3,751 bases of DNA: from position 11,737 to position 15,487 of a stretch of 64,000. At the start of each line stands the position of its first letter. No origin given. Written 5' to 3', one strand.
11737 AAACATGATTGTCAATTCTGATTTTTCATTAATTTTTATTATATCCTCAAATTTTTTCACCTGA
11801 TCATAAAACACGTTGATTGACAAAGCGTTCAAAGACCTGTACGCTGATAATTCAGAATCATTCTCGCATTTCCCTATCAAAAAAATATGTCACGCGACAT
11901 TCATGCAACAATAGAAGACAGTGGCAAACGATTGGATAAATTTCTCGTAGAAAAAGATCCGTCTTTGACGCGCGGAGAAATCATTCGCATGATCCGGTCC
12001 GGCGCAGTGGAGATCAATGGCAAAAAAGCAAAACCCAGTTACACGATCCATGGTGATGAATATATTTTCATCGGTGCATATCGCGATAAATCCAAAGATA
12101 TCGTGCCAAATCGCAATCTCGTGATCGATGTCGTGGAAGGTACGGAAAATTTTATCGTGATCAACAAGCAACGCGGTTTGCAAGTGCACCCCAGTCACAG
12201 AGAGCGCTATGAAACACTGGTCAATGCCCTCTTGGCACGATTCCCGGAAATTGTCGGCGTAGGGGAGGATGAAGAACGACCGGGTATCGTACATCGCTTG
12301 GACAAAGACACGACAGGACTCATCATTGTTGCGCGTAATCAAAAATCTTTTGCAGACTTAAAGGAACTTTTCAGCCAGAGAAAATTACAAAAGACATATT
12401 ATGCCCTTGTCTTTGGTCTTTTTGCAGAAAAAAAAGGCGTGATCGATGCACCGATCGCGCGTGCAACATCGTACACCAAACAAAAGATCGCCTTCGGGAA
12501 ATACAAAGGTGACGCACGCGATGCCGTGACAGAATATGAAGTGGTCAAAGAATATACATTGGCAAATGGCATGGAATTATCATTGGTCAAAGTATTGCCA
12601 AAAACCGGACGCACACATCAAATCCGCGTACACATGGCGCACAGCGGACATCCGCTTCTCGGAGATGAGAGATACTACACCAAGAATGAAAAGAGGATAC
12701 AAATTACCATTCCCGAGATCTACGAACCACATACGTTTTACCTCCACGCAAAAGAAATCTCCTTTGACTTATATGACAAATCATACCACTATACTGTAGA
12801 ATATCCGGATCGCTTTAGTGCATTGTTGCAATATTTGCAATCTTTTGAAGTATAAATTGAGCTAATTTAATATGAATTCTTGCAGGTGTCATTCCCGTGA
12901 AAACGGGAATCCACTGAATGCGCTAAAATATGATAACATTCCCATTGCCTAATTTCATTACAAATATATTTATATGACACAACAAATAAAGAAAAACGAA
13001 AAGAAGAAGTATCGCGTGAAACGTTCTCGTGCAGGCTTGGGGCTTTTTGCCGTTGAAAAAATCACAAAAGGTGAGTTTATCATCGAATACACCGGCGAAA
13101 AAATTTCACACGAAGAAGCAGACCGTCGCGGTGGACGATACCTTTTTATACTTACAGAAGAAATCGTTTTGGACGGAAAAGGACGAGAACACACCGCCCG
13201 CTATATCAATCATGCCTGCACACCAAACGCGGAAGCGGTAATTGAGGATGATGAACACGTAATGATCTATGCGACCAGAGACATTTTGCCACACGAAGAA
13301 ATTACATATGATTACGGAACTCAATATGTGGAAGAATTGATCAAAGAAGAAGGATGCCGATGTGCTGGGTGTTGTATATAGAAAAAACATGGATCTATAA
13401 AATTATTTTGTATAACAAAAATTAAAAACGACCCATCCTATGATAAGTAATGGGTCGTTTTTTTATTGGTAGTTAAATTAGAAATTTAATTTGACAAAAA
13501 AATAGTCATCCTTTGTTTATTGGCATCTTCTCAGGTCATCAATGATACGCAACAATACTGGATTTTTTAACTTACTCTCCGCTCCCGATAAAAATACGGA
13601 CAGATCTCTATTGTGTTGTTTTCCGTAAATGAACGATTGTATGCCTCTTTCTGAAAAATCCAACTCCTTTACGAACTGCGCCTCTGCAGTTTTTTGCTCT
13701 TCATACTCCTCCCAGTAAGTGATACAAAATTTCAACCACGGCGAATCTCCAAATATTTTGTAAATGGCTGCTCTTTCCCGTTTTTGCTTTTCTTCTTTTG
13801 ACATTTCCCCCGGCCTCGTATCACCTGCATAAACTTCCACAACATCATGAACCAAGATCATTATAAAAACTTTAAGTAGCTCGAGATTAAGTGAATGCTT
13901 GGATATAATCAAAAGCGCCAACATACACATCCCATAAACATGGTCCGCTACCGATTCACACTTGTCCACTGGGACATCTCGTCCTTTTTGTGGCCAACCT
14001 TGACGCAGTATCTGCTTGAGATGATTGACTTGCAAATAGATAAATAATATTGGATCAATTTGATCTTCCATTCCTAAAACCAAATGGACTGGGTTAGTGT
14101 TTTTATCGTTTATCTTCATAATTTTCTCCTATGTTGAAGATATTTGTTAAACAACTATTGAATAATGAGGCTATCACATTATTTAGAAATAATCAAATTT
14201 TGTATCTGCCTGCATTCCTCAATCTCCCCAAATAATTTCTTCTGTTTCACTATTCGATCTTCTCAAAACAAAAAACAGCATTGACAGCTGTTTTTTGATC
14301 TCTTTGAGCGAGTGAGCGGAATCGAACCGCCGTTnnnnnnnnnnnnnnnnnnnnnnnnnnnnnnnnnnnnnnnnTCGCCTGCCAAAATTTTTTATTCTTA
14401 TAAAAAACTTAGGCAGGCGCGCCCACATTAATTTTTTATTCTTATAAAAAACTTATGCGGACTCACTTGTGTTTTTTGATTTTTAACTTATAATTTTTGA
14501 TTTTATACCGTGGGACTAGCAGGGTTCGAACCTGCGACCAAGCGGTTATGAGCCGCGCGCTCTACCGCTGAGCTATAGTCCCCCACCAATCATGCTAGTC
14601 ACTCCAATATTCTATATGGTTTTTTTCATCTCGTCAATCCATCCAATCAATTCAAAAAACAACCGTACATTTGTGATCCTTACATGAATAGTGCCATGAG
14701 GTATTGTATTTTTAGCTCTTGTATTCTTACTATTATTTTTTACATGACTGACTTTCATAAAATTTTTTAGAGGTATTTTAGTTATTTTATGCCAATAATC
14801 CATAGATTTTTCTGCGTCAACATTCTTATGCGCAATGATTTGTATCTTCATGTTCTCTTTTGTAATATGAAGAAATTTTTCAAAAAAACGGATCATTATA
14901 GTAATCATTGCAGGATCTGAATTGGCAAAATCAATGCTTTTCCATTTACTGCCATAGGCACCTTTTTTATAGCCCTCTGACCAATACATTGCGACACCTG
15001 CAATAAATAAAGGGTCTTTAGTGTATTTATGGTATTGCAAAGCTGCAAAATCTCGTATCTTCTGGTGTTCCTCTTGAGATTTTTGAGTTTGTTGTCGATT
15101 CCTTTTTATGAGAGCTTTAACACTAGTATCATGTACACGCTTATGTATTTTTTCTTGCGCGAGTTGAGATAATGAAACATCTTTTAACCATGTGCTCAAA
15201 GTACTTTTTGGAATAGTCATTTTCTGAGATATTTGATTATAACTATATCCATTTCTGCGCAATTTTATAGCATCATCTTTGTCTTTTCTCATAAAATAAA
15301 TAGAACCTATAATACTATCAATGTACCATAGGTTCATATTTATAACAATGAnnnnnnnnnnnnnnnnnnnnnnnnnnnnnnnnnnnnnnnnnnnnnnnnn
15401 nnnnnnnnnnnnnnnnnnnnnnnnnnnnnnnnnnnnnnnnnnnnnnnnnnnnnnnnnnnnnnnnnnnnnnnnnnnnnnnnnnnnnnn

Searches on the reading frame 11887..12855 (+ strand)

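Call 46: search_protein_families(library=pfam, proteins=[window:11887-12855:+], max_evalue=0.001)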
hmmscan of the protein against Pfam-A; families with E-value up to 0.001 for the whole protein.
window:11887-12855:+ (322 aa): 2 families
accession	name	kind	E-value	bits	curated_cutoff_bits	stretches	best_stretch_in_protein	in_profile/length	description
PF00849.27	PseudoU_synth_2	-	6e-34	117.9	26.8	1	88-252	1-152/152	RNA pseudouridylate synthase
PF01479.30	S4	-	6.3e-11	42.3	22.8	1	15-56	2-44/48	S4 domain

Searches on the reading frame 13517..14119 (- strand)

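Call 46: search_protein_families(library=pfam, proteins=[window:13517-14119:-], max_evalue=0.001)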
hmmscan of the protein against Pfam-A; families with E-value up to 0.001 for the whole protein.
window:13517-14119:- (200 aa): 2 families
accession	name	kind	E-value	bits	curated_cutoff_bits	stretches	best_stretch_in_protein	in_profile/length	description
PF13023.12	HD_3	-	7e-32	111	22.5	1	32-183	2-152/165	HD domain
PF01966.28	HD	-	0.00016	22.4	22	1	57-154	1-111/116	HD domain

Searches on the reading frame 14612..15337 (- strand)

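Call 46: search_protein_families(library=pfam, proteins=[window:14612-15337:-], max_evalue=0.001)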
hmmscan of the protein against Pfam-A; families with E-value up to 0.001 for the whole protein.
window:14612-15337:- (241 aa): 2 families
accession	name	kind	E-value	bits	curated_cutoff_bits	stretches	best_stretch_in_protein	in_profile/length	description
PF13384.12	HTH_23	-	0.00031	20.9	24.6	1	23-53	10-40/50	Homeodomain-like domain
PF04218.19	CENP-B_N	-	0.00062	19.8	21.2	0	18-52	10-44/53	CENP-B N-terminal DNA-binding domain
